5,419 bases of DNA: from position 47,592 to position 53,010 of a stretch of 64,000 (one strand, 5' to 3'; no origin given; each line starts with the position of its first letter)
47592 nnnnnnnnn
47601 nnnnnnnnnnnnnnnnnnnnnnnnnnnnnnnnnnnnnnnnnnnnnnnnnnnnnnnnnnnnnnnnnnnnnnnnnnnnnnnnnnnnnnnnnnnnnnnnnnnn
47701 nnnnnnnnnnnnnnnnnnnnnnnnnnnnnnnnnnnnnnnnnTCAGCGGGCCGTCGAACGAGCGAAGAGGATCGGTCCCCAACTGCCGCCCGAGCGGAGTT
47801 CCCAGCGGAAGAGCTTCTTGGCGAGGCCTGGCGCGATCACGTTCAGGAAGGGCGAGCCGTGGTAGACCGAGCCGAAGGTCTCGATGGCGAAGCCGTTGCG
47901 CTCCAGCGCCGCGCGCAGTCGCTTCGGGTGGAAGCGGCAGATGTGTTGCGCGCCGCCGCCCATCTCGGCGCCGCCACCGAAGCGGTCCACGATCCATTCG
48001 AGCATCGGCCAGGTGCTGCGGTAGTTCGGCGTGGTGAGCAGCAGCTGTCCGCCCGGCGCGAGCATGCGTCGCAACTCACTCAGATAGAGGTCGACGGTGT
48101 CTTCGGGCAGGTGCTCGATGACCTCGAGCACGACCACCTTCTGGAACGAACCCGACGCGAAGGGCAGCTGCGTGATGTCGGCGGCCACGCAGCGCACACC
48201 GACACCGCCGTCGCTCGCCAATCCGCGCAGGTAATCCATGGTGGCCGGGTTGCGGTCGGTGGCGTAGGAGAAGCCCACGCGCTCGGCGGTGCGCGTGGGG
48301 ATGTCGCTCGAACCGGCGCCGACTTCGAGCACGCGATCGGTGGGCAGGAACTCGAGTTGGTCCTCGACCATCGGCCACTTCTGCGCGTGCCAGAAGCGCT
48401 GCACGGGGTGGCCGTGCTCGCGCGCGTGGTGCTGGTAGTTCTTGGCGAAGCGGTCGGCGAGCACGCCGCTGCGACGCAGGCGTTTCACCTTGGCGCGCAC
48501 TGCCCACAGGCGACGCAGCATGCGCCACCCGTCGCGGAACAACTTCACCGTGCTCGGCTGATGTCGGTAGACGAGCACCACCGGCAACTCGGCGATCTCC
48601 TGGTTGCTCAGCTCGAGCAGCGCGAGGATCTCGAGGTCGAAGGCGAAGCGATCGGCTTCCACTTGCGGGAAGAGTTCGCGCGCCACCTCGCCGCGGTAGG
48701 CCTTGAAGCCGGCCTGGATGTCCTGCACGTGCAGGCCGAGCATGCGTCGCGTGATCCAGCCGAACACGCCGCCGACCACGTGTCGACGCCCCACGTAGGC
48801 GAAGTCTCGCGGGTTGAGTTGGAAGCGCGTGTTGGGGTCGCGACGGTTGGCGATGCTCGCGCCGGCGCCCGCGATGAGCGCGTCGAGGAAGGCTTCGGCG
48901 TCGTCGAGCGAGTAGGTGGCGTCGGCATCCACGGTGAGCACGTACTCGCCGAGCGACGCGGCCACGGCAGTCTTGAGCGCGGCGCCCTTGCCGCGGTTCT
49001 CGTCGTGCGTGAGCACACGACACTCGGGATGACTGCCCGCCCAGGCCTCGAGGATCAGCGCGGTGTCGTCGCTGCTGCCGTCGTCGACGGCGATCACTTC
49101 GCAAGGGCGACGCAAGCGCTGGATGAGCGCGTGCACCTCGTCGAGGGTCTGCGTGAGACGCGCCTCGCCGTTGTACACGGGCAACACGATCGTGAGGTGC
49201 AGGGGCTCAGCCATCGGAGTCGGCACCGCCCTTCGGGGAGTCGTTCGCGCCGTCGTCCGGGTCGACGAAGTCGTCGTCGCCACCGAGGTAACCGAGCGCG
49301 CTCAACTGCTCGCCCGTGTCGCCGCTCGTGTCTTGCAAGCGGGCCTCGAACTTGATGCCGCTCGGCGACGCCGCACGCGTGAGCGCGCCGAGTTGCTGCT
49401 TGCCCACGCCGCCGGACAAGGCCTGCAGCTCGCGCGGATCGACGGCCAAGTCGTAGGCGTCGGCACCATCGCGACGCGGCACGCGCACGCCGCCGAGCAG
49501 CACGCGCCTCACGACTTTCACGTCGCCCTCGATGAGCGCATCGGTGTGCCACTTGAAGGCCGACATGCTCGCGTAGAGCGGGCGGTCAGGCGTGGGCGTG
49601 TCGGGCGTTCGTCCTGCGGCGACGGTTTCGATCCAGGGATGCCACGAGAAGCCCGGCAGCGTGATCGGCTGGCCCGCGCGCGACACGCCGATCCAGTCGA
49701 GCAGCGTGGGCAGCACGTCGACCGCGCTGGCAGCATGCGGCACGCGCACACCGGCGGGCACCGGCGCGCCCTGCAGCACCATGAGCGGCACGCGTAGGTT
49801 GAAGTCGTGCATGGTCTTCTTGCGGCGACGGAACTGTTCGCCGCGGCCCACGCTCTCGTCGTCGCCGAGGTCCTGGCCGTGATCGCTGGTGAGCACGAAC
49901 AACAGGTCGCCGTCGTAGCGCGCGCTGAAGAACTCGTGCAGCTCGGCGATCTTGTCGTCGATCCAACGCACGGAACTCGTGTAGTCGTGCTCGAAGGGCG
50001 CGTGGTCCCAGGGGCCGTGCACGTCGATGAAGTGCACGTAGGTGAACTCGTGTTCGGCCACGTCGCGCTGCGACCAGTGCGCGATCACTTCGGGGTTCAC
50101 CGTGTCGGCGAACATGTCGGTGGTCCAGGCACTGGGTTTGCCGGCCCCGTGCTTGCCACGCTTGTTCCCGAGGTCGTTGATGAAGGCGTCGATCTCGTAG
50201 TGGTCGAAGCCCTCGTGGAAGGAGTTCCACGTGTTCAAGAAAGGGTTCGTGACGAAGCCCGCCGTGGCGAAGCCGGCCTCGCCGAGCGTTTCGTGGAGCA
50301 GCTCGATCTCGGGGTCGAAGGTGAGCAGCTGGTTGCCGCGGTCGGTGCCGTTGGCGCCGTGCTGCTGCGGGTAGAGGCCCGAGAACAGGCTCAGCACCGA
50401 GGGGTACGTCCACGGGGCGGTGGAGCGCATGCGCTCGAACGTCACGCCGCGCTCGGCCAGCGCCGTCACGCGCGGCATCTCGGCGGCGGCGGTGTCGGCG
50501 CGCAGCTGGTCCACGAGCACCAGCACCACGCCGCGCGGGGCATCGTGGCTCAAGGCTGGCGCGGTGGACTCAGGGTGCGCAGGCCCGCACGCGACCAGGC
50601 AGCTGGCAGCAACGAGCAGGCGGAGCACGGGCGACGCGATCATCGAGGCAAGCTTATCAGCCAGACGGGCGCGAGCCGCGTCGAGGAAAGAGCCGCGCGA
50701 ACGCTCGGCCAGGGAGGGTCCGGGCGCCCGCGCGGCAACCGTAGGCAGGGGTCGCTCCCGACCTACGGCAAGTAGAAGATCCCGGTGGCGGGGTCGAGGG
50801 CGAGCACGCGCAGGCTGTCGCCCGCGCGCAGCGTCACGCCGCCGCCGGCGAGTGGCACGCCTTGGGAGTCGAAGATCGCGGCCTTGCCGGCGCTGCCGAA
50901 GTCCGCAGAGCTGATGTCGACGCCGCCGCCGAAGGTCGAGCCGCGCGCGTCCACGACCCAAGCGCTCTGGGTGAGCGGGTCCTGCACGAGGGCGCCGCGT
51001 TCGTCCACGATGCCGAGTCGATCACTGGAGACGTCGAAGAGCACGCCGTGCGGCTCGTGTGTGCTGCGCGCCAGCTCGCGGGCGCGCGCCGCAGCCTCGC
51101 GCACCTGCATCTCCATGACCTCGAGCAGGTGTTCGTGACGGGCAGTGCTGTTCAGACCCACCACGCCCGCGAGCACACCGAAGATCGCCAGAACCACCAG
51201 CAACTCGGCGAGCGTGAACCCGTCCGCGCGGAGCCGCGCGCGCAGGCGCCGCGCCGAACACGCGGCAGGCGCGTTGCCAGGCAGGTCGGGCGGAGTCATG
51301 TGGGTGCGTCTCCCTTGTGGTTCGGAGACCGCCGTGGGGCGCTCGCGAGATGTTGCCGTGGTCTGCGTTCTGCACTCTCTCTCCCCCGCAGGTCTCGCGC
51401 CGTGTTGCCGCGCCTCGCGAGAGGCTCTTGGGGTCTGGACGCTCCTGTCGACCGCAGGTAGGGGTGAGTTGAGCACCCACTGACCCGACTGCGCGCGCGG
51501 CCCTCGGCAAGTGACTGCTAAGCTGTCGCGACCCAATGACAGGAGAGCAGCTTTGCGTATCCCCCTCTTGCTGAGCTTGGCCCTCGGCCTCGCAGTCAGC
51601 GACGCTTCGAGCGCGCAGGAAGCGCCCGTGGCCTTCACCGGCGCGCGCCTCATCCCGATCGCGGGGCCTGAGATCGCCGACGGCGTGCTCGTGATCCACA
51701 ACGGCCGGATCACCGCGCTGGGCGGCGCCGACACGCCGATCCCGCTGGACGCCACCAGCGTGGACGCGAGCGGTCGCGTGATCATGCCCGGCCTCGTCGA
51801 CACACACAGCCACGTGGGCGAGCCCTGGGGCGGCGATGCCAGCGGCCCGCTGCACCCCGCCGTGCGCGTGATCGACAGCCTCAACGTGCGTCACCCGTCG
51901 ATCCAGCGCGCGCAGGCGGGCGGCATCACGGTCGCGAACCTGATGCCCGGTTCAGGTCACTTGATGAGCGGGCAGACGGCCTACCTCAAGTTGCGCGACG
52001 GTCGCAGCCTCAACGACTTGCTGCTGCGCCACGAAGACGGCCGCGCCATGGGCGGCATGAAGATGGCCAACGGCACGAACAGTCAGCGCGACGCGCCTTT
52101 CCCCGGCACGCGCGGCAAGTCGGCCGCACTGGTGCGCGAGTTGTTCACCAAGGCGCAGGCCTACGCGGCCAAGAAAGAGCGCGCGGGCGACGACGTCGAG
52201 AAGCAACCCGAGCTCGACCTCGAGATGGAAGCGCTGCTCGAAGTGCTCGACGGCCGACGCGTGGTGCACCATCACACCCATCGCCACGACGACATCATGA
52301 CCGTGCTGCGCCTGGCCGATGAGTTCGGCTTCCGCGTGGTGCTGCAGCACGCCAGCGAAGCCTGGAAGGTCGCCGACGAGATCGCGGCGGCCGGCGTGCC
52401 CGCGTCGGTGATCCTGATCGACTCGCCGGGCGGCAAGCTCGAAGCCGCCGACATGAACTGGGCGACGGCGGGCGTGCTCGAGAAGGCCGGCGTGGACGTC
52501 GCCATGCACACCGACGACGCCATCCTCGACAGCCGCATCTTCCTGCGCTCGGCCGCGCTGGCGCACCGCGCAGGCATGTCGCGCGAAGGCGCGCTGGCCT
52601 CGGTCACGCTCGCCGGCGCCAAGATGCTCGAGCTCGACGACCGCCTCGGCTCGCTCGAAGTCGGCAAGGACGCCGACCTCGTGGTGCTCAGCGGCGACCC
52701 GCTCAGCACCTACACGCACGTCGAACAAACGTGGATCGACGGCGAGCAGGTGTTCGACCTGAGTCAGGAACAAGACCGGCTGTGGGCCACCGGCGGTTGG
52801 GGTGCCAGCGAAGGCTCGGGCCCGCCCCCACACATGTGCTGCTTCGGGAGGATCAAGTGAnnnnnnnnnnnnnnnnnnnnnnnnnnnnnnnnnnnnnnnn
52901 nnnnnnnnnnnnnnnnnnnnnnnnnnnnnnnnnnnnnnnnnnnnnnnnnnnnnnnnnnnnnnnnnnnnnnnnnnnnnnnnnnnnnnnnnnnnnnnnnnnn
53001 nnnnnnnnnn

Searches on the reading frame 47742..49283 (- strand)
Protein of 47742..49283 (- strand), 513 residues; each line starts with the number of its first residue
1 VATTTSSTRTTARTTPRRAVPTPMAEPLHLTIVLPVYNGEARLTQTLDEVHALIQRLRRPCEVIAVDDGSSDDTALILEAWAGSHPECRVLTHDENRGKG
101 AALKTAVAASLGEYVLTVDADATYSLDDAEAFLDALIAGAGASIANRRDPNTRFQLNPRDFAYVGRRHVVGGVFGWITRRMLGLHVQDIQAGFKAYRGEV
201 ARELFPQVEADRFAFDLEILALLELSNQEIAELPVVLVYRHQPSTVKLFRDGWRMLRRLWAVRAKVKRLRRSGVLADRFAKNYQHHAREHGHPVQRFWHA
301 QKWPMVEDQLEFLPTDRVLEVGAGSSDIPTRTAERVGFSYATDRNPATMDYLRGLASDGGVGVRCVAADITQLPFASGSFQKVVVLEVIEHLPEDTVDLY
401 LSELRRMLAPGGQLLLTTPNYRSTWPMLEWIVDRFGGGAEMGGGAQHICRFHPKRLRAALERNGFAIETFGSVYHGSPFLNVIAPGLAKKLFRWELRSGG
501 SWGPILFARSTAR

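Call 69: search_protein_families(library=pfam, proteins=[window:47742-49283:-], max_evalue=0.0001)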
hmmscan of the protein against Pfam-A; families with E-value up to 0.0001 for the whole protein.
window:47742-49283:- (513 aa): 7 families
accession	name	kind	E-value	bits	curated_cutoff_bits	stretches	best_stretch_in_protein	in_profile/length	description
PF00535.33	Glycos_transf_2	-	4e-27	95.6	23.3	1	31-205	1-168/168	Glycosyl transferase family 2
PF08241.18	Methyltransf_11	-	2.5e-14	54.1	21.2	1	319-415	1-94/95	Methyltransferase domain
PF13649.12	Methyltransf_25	-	5.5e-14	53.1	27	1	318-412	1-97/97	Methyltransferase domain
PF13489.12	Methyltransf_23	-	2.2e-12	47.5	27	1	294-468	13-162/164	Methyltransferase domain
PF13847.12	Methyltransf_31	-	6.5e-08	32.8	27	1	316-420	5-113/145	Methyltransferase domain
PF08242.18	Methyltransf_12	-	1.5e-06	29.3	30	1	319-414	1-98/98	Methyltransferase domain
PF10111.15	Glyco_tranf_2_2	-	5e-05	23.4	27.3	0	31-134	1-104/276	Glycosyltransferase like family 2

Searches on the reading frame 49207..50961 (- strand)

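Call 69: search_protein_families(library=pfam, proteins=[window:49207-50961:-], max_evalue=0.0001)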
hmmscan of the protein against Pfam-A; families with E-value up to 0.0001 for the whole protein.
window:49207-50961:- (584 aa): 2 families
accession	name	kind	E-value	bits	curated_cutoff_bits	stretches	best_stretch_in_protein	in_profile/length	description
PF00884.28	Sulfatase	-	1.1e-23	84.5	25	1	145-426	3-301/301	Sulfatase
PF01663.27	Phosphodiest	-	1.7e-15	58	23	1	145-382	1-240/342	Type I phosphodiesterase / nucleotide pyrophosphatase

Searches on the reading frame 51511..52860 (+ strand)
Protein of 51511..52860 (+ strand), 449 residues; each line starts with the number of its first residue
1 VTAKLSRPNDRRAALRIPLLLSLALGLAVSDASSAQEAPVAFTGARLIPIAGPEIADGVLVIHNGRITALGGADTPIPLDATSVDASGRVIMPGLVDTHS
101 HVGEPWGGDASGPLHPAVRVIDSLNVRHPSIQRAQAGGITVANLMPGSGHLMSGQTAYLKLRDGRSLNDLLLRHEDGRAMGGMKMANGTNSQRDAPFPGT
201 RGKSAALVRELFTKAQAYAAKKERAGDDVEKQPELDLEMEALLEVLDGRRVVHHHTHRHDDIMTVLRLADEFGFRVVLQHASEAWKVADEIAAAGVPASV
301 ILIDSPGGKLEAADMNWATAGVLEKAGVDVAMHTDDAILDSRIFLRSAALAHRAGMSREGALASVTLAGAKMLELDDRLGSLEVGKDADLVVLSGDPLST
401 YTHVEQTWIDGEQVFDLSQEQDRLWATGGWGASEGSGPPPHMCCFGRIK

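Call 69: search_protein_families(library=pfam, proteins=[window:51511-52860:+], max_evalue=0.0001)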
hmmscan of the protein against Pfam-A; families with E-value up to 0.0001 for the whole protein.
window:51511-52860:+ (449 aa): 2 families
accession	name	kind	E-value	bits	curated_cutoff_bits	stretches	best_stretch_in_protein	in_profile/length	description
PF07969.17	Amidohydro_3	-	7.6e-19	69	29.7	1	286-415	343-472/472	Amidohydrolase family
PF01979.26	Amidohydro_1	-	9.3e-16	58.4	25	1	320-412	236-343/345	Amidohydrolase family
